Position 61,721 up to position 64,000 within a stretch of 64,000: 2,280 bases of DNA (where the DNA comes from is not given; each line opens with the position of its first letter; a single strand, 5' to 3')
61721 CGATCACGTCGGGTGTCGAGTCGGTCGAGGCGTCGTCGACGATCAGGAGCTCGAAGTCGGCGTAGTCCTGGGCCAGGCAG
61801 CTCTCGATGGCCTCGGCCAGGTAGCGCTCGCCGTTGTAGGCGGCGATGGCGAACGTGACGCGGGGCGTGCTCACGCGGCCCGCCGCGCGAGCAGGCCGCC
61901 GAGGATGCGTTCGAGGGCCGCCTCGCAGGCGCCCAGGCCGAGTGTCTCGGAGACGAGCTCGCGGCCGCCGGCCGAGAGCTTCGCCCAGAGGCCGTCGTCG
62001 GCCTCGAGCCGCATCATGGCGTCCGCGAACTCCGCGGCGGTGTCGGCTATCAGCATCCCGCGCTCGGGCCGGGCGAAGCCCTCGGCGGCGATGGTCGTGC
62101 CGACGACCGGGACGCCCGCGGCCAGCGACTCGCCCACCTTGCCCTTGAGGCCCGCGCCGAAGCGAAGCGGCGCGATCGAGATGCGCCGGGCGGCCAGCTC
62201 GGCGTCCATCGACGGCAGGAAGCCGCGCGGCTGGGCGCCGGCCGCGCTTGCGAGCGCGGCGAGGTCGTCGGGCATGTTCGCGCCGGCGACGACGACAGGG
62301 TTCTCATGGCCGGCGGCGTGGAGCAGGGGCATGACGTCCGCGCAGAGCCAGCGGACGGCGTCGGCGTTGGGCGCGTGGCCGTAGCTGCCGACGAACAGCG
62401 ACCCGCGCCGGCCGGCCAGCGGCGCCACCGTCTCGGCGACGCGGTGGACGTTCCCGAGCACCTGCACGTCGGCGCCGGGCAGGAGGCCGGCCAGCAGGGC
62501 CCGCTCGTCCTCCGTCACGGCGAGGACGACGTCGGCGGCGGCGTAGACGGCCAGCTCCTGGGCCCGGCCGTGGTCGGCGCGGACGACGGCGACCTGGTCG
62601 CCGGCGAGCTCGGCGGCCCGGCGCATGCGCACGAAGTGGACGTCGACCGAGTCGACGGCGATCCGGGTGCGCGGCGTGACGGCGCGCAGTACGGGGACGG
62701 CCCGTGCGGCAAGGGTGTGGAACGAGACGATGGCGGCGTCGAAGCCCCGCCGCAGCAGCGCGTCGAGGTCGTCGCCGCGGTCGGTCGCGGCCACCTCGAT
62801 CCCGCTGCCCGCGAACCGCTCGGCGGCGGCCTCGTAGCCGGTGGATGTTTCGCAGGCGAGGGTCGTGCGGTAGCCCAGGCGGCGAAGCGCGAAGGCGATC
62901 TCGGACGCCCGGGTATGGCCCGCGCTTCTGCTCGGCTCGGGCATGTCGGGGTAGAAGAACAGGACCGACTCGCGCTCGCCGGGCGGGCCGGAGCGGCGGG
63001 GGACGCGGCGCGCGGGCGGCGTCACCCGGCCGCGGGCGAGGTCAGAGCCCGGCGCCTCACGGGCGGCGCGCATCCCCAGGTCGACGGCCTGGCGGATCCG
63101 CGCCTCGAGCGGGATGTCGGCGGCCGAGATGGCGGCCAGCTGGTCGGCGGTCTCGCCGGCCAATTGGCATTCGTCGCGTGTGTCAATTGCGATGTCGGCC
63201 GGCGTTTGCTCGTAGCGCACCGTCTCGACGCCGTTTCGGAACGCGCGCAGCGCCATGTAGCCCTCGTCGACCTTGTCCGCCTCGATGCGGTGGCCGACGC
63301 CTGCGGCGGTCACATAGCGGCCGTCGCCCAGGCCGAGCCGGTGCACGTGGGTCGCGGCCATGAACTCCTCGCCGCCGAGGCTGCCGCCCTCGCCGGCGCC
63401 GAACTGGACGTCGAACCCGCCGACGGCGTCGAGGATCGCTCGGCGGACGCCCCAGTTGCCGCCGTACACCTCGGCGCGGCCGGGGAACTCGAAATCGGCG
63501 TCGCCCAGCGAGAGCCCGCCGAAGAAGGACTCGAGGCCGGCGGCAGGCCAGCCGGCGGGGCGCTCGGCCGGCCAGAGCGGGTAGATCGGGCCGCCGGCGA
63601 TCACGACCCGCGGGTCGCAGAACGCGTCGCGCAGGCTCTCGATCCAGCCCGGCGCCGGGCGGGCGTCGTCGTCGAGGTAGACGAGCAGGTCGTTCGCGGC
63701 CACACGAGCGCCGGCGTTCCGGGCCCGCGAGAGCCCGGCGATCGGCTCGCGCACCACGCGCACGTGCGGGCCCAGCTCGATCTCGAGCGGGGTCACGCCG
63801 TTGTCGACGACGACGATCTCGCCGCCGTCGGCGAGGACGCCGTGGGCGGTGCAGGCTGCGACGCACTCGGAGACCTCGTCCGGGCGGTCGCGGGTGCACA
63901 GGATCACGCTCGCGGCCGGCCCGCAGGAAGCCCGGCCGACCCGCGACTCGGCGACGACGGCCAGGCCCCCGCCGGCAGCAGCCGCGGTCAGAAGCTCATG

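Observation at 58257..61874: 1205-aa protein with three glycosyltransferase domains and a fourth unknown C-terminal domain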

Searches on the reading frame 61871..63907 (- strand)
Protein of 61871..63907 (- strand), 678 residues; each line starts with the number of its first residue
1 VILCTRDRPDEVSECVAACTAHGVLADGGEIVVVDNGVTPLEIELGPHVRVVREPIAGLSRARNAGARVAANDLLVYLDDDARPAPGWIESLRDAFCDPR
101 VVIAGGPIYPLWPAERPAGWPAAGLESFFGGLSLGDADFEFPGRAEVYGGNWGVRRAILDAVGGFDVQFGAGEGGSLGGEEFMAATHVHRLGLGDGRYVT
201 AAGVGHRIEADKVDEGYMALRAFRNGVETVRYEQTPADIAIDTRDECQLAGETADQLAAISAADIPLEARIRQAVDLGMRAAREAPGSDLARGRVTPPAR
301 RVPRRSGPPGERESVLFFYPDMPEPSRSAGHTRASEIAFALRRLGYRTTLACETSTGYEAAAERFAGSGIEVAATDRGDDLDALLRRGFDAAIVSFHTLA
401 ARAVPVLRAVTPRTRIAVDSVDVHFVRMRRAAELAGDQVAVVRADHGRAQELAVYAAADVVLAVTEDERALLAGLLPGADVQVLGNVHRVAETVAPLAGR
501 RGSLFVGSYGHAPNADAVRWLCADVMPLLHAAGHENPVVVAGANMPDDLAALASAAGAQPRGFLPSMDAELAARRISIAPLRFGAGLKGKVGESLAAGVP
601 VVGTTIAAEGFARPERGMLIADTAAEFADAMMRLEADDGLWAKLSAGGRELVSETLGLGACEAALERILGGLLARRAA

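Call 6: search_protein_families(library=pfam, proteins=[window:61871-63907:-], max_evalue=0.01)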
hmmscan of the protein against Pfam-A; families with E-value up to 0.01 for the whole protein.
window:61871-63907:- (678 aa): 4 families
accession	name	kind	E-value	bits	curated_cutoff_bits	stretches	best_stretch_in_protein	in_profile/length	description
PF13692.12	Glyco_trans_1_4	-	7.5e-17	62.3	27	1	504-636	5-141/142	Glycosyl transferases group 1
PF00535.33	Glycos_transf_2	-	1.8e-14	54.4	23.3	1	2-160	3-165/168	Glycosyl transferase family 2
PF13524.12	Glyco_trans_1_2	-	0.00082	19.8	25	1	569-652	42-129/144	Glycosyl transferase-like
PF13632.12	Glyco_trans_2_3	-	0.002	18.4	27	1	76-166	3-91/198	Glycosyl transferase family group 2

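Call 7: search_protein_families(library=ncbifam, proteins=[window:61871-63907:-], max_evalue=0.01)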
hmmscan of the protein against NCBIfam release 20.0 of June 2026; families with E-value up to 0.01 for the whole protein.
window:61871-63907:- (678 aa): 5 families
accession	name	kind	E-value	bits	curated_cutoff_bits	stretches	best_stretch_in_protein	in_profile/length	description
TIGR03965.1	mycofact_glyco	equivalog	5.6e-23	81.5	280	1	4-173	81-255/467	mycofactocin biosynthesis glycosyltransferase MftF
TIGR03087.1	stp1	hypoth_equivalog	2.4e-19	69.8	316.65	1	501-669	225-394/397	TIGR03087 family PEP-CTERM/XrtA system glycosyltransferase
NF041394.1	GtaseAglG_Halo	equivalog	1e-17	64.4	440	1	53-229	64-238/304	glucosyl-dolichyl phosphate glucuronosyltransferase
NF041875.1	EPS_EpsD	equivalog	1.2e-15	57.8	370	1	2-176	4-184/325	exopolysaccharide biosynthesis glycosyltransferase EpsD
NF038302.1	EPS_HpsE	equivalog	6.9e-05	22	300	1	49-120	64-136/307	hormogonium polysaccharide biosynthesis glycosyltransferase HpsE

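Call 77: search_protein_families(library=padloc, proteins=[window:61871-63907:-], max_evalue=0.001)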
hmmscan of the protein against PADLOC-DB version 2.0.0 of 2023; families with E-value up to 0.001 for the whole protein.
window:61871-63907:- (678 aa): 0 families
